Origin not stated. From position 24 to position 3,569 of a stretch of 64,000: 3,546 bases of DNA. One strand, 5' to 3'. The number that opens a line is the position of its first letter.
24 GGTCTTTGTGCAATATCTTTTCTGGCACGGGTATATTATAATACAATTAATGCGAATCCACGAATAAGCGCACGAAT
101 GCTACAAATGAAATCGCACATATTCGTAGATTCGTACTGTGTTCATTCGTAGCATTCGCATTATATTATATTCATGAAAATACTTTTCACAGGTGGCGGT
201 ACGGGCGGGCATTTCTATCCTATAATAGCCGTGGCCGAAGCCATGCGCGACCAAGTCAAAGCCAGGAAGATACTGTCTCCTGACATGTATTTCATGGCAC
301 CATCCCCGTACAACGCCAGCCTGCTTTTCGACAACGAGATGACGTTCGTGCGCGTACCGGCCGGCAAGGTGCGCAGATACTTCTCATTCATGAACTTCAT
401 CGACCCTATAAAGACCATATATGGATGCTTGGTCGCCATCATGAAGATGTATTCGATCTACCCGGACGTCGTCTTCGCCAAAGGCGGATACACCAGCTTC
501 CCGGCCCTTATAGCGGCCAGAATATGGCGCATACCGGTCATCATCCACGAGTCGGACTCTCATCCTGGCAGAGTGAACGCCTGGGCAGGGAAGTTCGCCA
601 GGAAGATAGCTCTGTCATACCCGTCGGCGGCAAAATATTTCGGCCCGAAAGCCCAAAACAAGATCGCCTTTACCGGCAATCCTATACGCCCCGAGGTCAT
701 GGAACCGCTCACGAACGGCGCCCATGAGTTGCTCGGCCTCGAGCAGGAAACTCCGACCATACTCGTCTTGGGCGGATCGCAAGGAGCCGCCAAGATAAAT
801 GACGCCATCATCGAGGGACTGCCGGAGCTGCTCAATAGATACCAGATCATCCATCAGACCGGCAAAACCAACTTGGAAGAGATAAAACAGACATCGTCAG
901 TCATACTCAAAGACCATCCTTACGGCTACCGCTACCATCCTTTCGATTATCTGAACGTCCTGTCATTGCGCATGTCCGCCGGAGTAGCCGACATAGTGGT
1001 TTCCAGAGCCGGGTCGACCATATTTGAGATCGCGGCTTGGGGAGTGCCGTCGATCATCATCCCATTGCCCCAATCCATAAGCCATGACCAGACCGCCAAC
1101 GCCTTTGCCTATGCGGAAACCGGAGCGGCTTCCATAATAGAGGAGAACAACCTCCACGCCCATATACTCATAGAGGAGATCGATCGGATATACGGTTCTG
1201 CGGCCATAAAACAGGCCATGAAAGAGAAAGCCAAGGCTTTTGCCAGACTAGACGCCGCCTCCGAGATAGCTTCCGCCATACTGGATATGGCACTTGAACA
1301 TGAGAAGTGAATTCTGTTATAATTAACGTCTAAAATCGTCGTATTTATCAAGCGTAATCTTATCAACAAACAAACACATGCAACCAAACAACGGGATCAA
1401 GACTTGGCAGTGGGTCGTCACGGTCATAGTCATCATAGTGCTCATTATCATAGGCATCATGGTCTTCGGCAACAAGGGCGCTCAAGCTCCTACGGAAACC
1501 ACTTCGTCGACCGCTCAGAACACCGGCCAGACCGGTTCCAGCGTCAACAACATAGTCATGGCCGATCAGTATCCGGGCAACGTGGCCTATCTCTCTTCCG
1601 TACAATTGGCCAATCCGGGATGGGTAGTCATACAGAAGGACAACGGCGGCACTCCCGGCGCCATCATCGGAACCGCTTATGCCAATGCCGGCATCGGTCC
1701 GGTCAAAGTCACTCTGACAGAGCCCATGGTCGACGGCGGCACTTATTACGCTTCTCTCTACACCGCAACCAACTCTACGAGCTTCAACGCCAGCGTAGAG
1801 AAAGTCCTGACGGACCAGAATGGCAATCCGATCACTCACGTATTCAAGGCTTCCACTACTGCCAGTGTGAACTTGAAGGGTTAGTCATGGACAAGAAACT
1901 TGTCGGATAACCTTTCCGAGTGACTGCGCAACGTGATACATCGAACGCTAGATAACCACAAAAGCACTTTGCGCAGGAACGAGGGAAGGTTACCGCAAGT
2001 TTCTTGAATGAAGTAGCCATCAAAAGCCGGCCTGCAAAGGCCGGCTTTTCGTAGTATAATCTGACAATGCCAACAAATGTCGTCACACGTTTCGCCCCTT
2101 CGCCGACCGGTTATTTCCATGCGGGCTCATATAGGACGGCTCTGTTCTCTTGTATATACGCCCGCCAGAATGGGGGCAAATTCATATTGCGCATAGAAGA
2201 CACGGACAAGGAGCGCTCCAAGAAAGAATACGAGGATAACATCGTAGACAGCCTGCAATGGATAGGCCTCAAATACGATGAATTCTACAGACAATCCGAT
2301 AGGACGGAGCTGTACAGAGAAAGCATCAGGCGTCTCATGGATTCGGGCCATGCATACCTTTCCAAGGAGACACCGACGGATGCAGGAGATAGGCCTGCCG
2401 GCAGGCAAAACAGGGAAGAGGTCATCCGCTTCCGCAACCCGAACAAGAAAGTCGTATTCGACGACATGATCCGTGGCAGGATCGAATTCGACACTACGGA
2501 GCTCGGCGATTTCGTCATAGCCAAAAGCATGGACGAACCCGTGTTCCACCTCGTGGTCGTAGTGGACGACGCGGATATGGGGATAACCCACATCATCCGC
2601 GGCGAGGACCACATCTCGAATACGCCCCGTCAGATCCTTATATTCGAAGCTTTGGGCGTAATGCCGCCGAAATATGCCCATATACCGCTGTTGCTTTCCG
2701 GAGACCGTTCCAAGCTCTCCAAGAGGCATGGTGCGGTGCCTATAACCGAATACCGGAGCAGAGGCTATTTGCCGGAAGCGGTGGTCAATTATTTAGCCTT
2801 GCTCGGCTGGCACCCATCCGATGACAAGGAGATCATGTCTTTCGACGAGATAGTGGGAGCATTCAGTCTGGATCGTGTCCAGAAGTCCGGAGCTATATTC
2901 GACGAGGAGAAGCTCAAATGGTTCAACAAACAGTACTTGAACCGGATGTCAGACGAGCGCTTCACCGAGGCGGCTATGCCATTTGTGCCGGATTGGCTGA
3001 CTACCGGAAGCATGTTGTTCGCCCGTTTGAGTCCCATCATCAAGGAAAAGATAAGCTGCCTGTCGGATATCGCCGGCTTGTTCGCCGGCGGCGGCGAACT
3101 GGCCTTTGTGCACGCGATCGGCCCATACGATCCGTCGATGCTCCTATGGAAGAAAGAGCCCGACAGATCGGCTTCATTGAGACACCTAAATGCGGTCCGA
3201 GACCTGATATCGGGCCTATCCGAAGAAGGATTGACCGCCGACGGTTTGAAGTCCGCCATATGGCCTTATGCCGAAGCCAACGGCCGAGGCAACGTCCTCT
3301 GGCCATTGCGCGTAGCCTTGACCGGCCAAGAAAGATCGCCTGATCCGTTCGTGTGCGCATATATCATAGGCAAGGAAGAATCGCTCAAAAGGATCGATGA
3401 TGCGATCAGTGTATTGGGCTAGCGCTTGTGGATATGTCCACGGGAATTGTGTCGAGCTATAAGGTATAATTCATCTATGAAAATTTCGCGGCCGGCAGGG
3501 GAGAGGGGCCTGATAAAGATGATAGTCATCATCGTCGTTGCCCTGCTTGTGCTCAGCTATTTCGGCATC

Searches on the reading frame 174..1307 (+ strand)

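Call 19: search_protein_families(library=pfam, proteins=[window:174-1307:+], max_evalue=0.001)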
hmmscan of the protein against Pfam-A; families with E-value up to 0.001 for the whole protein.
window:174-1307:+ (378 aa): 3 families
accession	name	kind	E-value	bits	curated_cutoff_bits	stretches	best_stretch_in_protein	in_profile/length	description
PF04101.22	Glyco_tran_28_C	-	2.4e-31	109.5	22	1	195-363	1-164/166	Glycosyltransferase family 28 C-terminal domain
PF03033.26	Glyco_transf_28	-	4.4e-28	98.5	26.2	1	3-146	1-138/139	Glycosyltransferase family 28 N-terminal domain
PF13579.12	Glyco_trans_4_4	-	0.00094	20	29.7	0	97-144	72-119/158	Glycosyl transferase 4-like domain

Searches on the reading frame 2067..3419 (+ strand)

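Call 19: search_protein_families(library=pfam, proteins=[window:2067-3419:+], max_evalue=0.001)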
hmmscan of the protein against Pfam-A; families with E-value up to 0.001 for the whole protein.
window:2067-3419:+ (451 aa): 2 families
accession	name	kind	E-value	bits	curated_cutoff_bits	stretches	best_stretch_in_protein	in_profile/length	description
PF00749.27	tRNA-synt_1c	-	2.6e-86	289.8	23.4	2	113-285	139-314/314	tRNA synthetases class I (E and Q), catalytic domain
PF19269.4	Anticodon_2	-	3.4e-18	66.9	23.6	1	298-447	1-141/141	Anticodon binding domain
